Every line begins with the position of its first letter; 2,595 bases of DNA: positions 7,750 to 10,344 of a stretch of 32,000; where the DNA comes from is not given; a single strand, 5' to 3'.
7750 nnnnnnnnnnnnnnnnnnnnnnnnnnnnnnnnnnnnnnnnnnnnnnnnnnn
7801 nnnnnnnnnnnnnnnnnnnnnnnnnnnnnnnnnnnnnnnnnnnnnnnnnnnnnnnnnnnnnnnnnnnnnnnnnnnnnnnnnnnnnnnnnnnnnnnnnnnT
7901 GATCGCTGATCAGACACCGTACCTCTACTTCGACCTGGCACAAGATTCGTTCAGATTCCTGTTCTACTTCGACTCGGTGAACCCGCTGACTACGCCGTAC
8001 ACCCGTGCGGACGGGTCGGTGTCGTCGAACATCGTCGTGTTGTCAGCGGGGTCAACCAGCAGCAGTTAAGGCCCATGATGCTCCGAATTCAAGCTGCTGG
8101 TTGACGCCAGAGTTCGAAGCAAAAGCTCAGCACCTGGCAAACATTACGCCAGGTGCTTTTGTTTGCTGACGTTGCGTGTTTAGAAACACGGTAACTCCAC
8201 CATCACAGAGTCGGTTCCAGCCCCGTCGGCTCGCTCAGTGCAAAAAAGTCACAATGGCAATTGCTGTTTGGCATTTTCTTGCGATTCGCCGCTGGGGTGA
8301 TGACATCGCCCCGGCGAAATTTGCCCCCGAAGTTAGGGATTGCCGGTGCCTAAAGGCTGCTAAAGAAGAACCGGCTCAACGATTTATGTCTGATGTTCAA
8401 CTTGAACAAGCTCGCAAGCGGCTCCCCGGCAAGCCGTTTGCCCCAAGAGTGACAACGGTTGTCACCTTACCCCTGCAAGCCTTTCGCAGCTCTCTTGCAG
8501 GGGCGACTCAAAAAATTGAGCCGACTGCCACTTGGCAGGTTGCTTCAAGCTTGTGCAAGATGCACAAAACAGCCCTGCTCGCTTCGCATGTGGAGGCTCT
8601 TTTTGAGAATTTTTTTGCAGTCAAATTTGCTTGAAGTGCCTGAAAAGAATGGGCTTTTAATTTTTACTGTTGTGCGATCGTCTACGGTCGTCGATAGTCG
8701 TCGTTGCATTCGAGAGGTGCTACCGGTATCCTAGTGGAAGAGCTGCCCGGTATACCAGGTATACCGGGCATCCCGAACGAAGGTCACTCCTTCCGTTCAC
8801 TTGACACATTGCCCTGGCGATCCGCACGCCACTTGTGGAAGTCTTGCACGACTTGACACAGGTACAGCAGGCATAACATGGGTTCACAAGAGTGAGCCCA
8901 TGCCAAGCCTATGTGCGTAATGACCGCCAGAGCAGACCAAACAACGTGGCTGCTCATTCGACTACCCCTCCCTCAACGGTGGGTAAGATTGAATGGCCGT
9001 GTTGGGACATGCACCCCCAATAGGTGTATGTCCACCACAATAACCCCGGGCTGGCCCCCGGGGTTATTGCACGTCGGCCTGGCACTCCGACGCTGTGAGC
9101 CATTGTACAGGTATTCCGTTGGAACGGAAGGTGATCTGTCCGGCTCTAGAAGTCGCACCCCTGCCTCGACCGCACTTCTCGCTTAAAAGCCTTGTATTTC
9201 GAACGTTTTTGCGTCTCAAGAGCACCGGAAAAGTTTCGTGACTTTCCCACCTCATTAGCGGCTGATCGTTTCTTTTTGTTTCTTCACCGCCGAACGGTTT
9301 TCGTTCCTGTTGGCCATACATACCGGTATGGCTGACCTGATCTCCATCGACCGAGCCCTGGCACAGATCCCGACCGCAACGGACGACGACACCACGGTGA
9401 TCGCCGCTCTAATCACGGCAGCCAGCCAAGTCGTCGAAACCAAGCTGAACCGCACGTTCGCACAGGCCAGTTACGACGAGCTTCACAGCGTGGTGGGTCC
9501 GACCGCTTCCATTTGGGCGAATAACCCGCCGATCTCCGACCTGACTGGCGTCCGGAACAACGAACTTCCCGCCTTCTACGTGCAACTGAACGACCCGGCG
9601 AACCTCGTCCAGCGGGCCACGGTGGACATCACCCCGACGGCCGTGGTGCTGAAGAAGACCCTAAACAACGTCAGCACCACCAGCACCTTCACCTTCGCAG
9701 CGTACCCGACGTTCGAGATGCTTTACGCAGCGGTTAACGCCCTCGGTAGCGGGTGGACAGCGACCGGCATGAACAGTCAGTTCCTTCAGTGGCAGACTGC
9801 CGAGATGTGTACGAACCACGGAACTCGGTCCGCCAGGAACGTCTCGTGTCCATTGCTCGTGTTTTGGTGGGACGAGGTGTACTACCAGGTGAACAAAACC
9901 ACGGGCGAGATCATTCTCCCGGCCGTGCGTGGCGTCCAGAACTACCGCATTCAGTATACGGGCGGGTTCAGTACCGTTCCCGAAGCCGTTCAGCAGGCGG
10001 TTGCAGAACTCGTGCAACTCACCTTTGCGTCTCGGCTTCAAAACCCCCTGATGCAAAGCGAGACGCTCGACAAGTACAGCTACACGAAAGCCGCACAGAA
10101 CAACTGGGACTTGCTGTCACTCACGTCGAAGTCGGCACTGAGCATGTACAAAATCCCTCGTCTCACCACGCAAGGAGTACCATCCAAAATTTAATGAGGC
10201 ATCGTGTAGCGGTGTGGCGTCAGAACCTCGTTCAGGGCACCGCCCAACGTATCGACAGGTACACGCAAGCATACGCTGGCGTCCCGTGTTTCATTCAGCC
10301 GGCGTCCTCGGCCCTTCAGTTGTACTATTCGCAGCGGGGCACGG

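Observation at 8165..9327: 1.2 kb hairpin-dense island with no convincing ORF inside the structural operon: candidate large structured RNA or regulatory hub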

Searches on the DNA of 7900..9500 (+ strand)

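Call 7: search_rna_families(source=window, start=7900, end=9500, threshold=evalue, max_evalue=10, show_alignments=2)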
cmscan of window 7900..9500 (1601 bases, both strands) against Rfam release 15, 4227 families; matches with E-value up to 10: 4.
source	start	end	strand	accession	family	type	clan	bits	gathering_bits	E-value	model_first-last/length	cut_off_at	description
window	8119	8193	+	RF00599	SNORA77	Gene; snRNA; snoRNA; HACA-box;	-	18.3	42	0.68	1-125/125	no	Small nucleolar RNA SNORA77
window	8052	8104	-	RF03847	mir-1538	Gene; miRNA;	-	17.3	78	4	1-58/58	no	mir-1538 microRNA precursor family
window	9107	9137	-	RF02359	MS2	Cis-reg;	-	16.3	40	0.79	1-36/36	no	Bacteriophage MS2 operator hairpin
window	8498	8606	+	RF02637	EF0408_EF0409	Gene; sRNA;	-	12.8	440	1.7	1-412/412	no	Enterococcus sRNA EF0408_EF0409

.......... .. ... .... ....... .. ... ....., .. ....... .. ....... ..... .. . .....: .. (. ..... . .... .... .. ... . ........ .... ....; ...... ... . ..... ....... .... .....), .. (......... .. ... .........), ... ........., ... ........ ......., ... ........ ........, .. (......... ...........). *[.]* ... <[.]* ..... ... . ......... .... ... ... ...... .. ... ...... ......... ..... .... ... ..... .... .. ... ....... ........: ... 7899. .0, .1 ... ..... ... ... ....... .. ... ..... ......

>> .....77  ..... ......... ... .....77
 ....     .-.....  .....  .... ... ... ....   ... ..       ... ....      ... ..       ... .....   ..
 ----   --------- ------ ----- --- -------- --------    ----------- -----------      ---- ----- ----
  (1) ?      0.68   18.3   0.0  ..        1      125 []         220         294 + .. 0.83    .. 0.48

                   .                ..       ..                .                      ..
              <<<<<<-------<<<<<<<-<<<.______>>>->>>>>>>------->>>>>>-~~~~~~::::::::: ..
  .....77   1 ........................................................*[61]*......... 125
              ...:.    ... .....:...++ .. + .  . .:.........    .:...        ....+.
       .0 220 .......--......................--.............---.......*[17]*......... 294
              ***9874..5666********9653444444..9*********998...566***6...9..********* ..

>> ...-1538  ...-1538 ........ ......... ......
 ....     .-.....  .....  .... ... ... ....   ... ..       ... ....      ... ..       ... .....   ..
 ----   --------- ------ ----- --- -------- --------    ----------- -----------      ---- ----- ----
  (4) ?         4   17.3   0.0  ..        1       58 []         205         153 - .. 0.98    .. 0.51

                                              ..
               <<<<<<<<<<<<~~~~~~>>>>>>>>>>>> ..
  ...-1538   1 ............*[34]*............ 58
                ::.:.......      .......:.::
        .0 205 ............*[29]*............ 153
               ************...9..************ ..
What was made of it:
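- On Rfam large ncRNAs (GOLLD, ROOL, HEARO, OLE and others), self-splicing introns and small ribozymes: For 7900-9500 at E up to 10 there were only four chance hits, to snoRNA, miRNA, the MS2 hairpin and an Enterococcus sRNA (call 7).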

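Call 56: search_dna_similar(query=window:8160-9330:+, collection=plasmids, mode=distant, max_evalue=0.01)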
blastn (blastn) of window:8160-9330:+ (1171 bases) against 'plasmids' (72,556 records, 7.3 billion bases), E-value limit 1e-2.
No match.

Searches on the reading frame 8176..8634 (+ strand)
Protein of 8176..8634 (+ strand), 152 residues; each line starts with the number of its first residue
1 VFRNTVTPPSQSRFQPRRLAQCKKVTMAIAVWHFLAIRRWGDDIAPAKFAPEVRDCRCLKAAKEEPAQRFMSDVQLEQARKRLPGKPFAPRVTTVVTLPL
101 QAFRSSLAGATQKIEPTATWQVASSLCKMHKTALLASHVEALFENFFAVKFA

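Call 9: search_protein_families(library=pfam, proteins=[window:8176-8634:+], max_evalue=0.01)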
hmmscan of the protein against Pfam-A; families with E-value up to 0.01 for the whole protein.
window:8176-8634:+ (152 aa): 0 families

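Call 13: find_homologous_proteins(query=window:8176-8634:+, max_evalue=0.1)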
Query window:8176-8634:+ (152 aa): 1 proteins with E <= 0.1 among 29 candidates.
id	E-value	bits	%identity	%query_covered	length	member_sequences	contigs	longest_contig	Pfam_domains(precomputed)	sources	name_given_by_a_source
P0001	7.6e-77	274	100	83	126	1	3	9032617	-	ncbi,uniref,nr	ncbi:hypothetical protein [Gemmata obscuriglobus]|uniref:hypothetical protein n=1 Tax=Gemmata obscur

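Call 54: search_protein_representatives(protein=window:8176-8634:+)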
Query: 152 residues. Proteins with E-value up to 0.001 (for the whole library): 1; up to 1e-10: 1; up to 1e-30: 1. The best 1 are listed.
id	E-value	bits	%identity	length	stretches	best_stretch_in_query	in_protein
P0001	2.4e-77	274.3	100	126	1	27-152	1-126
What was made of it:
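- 8176..8634 (+): Longest open frame: 152 aa from GTG, or 126 aa from ATG 8254, which NCBI annotates as hypothetical protein WP_148087673.1. Orphan, probably not a gene. Matches only itself among 5.8 billion proteins and 1.84 billion representatives (calls 13, 54).
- It matches only itself in 5.8 billion and 1.84 billion proteins (calls 13, 54).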

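Call 62: predict_structure(protein=window:8254-8634:+)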
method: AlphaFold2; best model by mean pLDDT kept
length: 126 residues; sequences in the alignment: 1
mean_pLDDT: 40.4   pTM: 0.29
mean pLDDT of the five models: 40.4, 36.5, 35.9, 34.8, 33.8
residues with pLDDT >= 90: 0; 70-90: 0; 50-70: 12; < 50: 114
segments of 3 or more residues with pLDDT < 50: 1-8, 17-33, 35-37, 39-99, 104-126
pLDDT, mean of each block of 10 residues (from residue 1): 43 47 44 49 44 42 31 35 34 43 46 33 30
secondary structure, 60 per line:
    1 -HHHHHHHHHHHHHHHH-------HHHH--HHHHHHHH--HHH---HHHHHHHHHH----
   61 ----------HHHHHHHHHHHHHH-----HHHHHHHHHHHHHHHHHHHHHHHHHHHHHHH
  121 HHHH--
elements in order: H2-17 H25-28 H31-38 H47-56 H71-84 H90-124
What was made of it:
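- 8176..8634 (+): AF2 pLDDT 40 (call 62).
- AF2 pLDDT is 40 (call 62; single-sequence, so weak evidence).
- Tried and rejected: A single-sequence AF2 model of the 126-aa frame had low confidence and is uninformative (call 62).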

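Call 67: search_protein_families(library=phrogs, proteins=[window:8254-8634:+], max_evalue=0.01)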
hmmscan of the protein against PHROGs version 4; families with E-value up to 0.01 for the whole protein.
window:8254-8634:+ (126 aa): 0 families
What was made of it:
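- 8176..8634 (+): No Pfam or PHROGs family (calls 9, 67).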

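Call 72: find_related_loci(query=window:8176-8634:+, collection=viral_contigs, flank=3000)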
Query window:8176-8634:+ (152 aa) in viral_contigs; peptide patterns used: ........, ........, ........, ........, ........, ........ (x = any residue, [..] = any of these).
6 stretches matched a pattern, but none encodes a relative of the query by tblastn (E <= 1e-3).

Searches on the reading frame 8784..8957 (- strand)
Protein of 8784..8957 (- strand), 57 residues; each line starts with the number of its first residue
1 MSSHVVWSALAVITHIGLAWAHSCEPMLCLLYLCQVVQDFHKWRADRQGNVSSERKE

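Call 78: list_cluster_members(proteins=[window:8784-8957:-, window:8254-8634:+, window:8911-9186:+, window:9064-9321:-])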
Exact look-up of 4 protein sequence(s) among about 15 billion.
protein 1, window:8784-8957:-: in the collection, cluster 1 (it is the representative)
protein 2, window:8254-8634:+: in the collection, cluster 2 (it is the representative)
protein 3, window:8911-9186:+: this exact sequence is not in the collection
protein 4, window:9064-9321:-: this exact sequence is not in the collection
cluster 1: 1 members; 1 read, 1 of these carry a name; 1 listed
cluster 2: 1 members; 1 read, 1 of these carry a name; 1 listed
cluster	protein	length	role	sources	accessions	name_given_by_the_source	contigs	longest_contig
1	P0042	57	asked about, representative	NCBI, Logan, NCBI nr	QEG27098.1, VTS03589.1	hypothetical protein GobsT_18510 [Gemmata obscuriglobus]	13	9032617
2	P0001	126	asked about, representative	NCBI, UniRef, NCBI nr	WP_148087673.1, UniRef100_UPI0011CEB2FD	hypothetical protein [Gemmata obscuriglobus] | hypothetical protein n=1 Tax=Gemmata obscuriglobus TaxID=114 RepID=UPI0011CEB2FD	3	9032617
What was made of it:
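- PGAP annotates it (calls 13, 78).
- Tried and rejected: The 57-aa minus-strand ORF at 8784-8957 is in that collection (call 78) but was not recovered.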

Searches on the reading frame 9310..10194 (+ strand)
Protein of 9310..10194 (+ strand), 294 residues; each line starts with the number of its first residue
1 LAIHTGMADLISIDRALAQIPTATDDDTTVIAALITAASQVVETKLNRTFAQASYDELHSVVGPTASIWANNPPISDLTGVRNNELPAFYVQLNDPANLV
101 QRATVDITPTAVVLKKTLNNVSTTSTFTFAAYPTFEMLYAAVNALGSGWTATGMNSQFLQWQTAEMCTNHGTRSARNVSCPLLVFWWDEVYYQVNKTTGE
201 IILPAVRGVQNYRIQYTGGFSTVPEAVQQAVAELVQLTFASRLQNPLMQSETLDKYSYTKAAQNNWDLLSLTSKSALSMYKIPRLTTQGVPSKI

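Call 9: search_protein_families(library=pfam, proteins=[window:9310-10194:+], max_evalue=0.01)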
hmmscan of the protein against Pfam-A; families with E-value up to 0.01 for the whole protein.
window:9310-10194:+ (294 aa): 1 family
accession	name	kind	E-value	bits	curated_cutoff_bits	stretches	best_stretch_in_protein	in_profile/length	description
PF24163.2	HCP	-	0.0044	17.6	27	0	195-236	86-128/169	Head completion protein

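Call 10: find_related_loci(query=window:9310-10194:+, collection=viral_contigs, flank=6000)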
Query window:9310-10194:+ (294 aa) in viral_contigs; peptide patterns used: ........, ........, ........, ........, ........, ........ (x = any residue, [..] = any of these).
9 stretches matched a pattern, but none encodes a relative of the query by tblastn (E <= 1e-3).

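Call 12: find_encoding_contigs(protein=window:9328-10194:+, flank=10000)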
Protein window:9328-10194:+ (288 aa): 19 contigs read that carry it; 3 places shown.
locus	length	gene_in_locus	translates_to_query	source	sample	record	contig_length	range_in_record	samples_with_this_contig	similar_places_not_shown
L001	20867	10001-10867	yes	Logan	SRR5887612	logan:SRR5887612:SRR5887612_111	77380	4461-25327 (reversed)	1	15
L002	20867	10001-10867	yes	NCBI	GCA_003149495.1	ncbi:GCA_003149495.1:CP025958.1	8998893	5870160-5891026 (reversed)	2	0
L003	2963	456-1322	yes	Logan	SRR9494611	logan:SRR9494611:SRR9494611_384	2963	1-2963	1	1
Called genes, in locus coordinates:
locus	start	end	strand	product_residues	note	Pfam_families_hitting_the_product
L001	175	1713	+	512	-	PF17289:Terminase_6C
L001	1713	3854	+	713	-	PF04860:Phage_portal, PF04233:Phage_Mu_F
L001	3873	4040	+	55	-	-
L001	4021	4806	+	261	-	PF04586:Peptidase_S78 (weak)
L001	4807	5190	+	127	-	PF23926:LtfC (weak)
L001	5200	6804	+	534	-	-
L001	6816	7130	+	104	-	-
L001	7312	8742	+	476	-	PF05065:Phage_capsid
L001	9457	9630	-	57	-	-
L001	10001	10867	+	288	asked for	PF24163:HCP (faint)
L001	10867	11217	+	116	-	-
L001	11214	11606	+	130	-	-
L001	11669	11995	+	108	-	-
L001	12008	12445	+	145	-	-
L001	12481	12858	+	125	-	PF06199:Phage_tail_2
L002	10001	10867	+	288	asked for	PF24163:HCP (faint)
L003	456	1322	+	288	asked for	PF24163:HCP (faint)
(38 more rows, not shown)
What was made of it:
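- Two annotation pipelines call different, incompatible small ORFs here (calls 12, 78). The source is the G. obscuriglobus chromosome, in a prophage head-tail module (calls 9, 12).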
